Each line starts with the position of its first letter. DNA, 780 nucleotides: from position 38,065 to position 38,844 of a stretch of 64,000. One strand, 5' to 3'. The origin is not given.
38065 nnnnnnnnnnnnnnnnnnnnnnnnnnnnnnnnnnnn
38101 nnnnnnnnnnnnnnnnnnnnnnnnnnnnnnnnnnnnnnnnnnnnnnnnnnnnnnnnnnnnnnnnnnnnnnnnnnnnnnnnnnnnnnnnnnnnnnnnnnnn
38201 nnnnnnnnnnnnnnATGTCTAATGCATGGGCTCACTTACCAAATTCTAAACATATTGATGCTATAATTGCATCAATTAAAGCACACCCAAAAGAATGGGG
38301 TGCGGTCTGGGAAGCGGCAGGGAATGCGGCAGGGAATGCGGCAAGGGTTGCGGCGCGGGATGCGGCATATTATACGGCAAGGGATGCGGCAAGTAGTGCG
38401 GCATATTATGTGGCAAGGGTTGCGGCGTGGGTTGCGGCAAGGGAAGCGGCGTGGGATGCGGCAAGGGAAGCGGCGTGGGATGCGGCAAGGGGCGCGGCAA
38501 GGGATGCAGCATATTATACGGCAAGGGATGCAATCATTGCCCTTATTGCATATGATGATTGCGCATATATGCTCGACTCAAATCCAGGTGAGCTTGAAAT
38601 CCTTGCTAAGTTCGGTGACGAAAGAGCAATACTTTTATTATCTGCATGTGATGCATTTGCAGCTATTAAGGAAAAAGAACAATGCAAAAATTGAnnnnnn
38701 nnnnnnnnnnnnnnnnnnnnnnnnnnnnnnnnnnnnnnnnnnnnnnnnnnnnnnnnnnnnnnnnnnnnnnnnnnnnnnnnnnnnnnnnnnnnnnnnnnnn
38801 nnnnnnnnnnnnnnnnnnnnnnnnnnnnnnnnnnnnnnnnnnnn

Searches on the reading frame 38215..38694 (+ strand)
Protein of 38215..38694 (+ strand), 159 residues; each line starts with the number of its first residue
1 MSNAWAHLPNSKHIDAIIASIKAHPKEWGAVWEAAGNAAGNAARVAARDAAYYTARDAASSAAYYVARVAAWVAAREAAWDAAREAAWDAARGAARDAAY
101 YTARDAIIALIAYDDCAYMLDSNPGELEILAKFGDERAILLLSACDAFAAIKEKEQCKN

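Call 15: search_protein_families(library=pfam, max_evalue=0.1, proteins=[window:38215-38694:+])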
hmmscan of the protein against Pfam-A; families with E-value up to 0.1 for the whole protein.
window:38215-38694:+ (159 aa): 0 families

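Call 16: search_protein_families(library=phrogs, max_evalue=0.01, proteins=[window:38215-38694:+])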
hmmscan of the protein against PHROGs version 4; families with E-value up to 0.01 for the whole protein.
window:38215-38694:+ (159 aa): 2 families
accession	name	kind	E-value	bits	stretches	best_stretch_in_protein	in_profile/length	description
phrog_8332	-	unknown function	2.4e-13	51.2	2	46-114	155-223/248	-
phrog_15773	-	unknown function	0.00025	21.6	1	32-104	45-117/288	-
